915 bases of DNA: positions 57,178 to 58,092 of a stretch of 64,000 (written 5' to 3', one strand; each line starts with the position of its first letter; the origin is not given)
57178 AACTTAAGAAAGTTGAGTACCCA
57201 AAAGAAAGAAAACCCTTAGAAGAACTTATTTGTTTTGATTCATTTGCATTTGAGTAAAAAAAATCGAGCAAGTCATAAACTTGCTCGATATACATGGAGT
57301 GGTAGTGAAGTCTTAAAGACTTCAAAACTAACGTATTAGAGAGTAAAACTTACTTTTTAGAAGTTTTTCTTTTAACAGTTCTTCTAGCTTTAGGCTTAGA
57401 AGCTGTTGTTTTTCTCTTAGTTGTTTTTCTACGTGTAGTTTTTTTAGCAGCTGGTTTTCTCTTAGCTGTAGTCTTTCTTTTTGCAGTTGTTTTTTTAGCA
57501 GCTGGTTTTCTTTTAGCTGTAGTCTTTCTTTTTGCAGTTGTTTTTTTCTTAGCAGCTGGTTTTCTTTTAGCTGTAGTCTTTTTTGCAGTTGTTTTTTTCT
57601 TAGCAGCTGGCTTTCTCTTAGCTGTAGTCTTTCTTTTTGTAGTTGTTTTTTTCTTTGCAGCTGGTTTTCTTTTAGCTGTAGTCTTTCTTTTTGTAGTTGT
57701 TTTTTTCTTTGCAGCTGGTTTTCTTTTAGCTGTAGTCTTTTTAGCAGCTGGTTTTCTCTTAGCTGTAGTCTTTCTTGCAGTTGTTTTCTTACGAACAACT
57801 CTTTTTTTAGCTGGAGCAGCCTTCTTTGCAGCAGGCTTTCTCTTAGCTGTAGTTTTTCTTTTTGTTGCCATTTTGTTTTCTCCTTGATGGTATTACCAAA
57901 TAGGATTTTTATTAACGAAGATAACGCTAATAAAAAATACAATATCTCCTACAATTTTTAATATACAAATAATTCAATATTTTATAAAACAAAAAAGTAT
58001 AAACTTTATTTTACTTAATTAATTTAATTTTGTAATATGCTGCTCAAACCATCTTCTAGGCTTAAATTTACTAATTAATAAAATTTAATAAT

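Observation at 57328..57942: Hc2-like histone gene made of ~9 tandem K/R/T/A/P units, open in two frames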

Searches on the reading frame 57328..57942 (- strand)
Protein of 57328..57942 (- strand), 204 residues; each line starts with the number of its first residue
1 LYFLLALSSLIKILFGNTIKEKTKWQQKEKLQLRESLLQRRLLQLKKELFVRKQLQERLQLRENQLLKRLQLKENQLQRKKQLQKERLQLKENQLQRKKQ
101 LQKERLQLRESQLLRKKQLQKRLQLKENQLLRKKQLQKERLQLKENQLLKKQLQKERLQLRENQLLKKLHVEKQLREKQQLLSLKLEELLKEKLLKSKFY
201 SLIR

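Call 4: search_protein_families(library=pfam, proteins=[window:57350-57871:-, window:57328-57942:-], max_evalue=10)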
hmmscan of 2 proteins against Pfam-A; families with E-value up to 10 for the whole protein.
window:57350-57871:- (173 aa): 1 family
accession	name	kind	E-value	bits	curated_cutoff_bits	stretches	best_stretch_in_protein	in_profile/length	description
PF07382.16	HC2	-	0.0085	16.7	40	2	5-134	11-146/194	Histone H1-like nucleoprotein HC2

window:57328-57942:- (204 aa): 0 families

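Call 5: search_protein_families(library=ncbifam, proteins=[window:57350-57871:-, window:57328-57942:-], max_evalue=10)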
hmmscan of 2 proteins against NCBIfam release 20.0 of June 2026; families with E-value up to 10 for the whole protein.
window:57350-57871:- (173 aa): 2 families
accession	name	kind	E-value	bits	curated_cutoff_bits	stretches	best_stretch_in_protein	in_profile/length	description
NF038052.1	histone_lik_HC2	exception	9.6e-05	22.6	135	2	5-109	21-135/201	histone H1-like DNA-binding protein Hc2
NF038053.1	hist_H1_lk_Burk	equivalog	0.89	9.8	80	0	1-167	1-163/195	histone H1-like DNA-binding protein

window:57328-57942:- (204 aa): 0 families

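Call 8: find_homologous_proteins(query=window:57350-57871:-, max_evalue=0.001)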
Query window:57350-57871:- (173 aa): 36 proteins with E <= 0.001 among 8000 candidates.
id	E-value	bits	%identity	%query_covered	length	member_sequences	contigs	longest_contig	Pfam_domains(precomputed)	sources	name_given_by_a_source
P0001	1.6e-10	59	-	-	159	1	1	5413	-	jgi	jgi:hypothetical protein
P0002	7.4e-9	54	63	16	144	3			-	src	-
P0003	1.2e-8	53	-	-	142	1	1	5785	-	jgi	jgi:hypothetical protein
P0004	1.4e-8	53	-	-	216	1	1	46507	PF21157.3,PF01258.24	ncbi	-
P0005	3.8e-8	52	63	24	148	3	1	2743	-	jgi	jgi:hypothetical protein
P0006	5.9e-8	51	-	-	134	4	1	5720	-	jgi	jgi:hypothetical protein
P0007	3.3e-7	49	-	-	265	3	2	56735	PF04237.19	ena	-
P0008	5.1e-7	48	76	12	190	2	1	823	PF07382.17,PF02201.24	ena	-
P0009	6.3e-7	48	-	-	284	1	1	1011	PF06242.17,PF07382.17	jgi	jgi:hypothetical protein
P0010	6.5e-7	48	-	-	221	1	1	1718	PF21157.3,PF01258.24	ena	-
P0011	2.2e-6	46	-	-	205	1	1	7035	PF21157.3,PF01258.24,PF07382.17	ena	-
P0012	3.3e-6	45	-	-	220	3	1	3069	PF21157.3,PF01258.24,PF07382.17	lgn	-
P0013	6.2e-6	44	-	-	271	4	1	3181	PF21157.3,PF01258.24,PF07382.17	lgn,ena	-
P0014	7.6e-6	44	67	21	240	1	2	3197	PF07382.17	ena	-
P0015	8.6e-6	44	-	-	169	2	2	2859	PF02201.24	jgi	jgi:chromatin remodeling complex protein RSC6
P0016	1.8e-5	43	-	-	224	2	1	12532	PF21157.3,PF01258.24,PF07382.17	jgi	jgi:DnaK suppressor protein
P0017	3.7e-5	42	-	-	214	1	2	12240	PF21157.3,PF01258.24,PF07382.17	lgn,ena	-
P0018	4.2e-5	42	-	-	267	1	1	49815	PF21157.3,PF01258.24,PF07382.17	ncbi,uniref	ncbi:MAG: RNA polymerase-binding protein DksA, partial [Thiohalophilus sp.]|uniref:RNA polymerase-bi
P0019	4.3e-5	42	-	-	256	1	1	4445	PF21157.3,PF01258.24,PF07382.17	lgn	-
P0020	8.1e-5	41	54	72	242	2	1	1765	PF07382.17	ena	-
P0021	8.2e-5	41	58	33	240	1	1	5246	PF07382.17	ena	-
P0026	2.0e-4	40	50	71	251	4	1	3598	PF07382.17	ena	-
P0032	4.7e-4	38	-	-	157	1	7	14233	PF07432.19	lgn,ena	-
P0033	5.5e-4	38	-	-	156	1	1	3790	PF07382.17,PF02201.24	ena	-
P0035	5.9e-4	38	46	27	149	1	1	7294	PF07382.17,PF05698.20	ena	-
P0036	7.6e-4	38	-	-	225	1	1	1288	PF21157.3,PF01258.24,PF07382.17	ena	-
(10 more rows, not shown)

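Call 9: find_encoding_contigs(protein=window:57350-57871:-, flank=5000, max_places=6)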
Protein window:57350-57871:- (173 aa): no gene with exactly this product is on record in the collection.

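Call 14: find_encoding_contigs(protein=window:57328-57942:-, flank=3000, max_places=4)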
Protein window:57328-57942:- (204 aa): no gene with exactly this product is on record in the collection.

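Call 30: search_protein_representatives(protein=window:57350-57871:-)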
Query: 173 residues. Proteins with E-value up to 0.001 (for the whole library): 43; up to 1e-10: 1; up to 1e-30: 0. The best 43 are listed.
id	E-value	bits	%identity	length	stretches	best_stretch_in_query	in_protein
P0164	2.1e-11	60.5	65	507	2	33-141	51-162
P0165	1.7e-09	54.3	47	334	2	31-157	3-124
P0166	1.7e-09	54.3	40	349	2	24-149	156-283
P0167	9.5e-07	45.4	25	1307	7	17-139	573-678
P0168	1.2e-06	45.1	61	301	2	31-154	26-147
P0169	3.2e-06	43.7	-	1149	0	-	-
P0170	6.8e-06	42.7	57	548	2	32-133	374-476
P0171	7.9e-06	42.5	53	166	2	21-130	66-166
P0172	1.1e-05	42.0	58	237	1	37-155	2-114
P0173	1.1e-05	41.9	55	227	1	43-133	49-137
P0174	1.5e-05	41.5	55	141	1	47-110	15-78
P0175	2.0e-05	41.2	27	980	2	37-146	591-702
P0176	2.1e-05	41.1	59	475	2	28-158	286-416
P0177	2.3e-05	40.9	60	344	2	5-140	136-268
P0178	2.5e-05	40.8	67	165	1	32-84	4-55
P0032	1.5e-04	38.3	49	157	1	34-164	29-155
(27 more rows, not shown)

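Call 80: search_protein_families(library=pfam, alignment_id=A3, max_evalue=1)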
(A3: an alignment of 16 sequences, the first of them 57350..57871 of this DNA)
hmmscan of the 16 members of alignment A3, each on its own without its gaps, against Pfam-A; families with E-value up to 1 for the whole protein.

A. member 1, window:57350-57871:- (173 aa): 1 family
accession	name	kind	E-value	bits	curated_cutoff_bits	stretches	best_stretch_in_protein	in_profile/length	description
PF07382.16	HC2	-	0.0085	16.7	40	2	5-134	11-146/194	Histone H1-like nucleoprotein HC2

B. families by the number of members that match (of 16 scanned): 1 family
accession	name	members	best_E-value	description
PF07382.16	HC2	3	0.00047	Histone H1-like nucleoprotein HC2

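Call 81: search_protein_families(library=ncbifam, alignment_id=A3, max_evalue=1)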
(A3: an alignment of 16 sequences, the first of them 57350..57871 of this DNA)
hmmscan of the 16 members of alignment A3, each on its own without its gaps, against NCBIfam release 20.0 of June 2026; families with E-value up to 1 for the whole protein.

A. member 1, window:57350-57871:- (173 aa): 2 families
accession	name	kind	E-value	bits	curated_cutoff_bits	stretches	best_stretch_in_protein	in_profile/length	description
NF038052.1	histone_lik_HC2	exception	9.6e-05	22.6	135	2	5-109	21-135/201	histone H1-like DNA-binding protein Hc2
NF038053.1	hist_H1_lk_Burk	equivalog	0.89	9.8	80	0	1-167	1-163/195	histone H1-like DNA-binding protein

B. families by the number of members that match (of 16 scanned): 2 families
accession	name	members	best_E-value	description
NF038053.1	hist_H1_lk_Burk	3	0.007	histone H1-like DNA-binding protein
NF038052.1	histone_lik_HC2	1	9.6e-05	histone H1-like DNA-binding protein Hc2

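Call 83: search_solved_structures(query=window:57350-57871:-, max_evalue=1)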
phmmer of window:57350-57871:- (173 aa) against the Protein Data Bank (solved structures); distinct sequences matched with E-value up to 1: 0.

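Call 89: predict_structure(protein=window:57350-57871:-)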
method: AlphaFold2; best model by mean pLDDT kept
length: 173 residues; sequences in the alignment: 1
mean_pLDDT: 69.6   pTM: 0.12
mean pLDDT of the five models: 69.6, 58.5, 56.3, 55.6, 50.6
residues with pLDDT >= 90: 0; 70-90: 99; 50-70: 72; < 50: 2
segments of 3 or more residues with pLDDT < 50: none
pLDDT, mean of each block of 10 residues (from residue 1): 68 72 73 73 73 71 64 54 69 69 71 69 69 66 72 74 77 68
secondary structure: DSSP gave nothing for this model
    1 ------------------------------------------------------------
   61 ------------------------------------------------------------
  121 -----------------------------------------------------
elements in order:
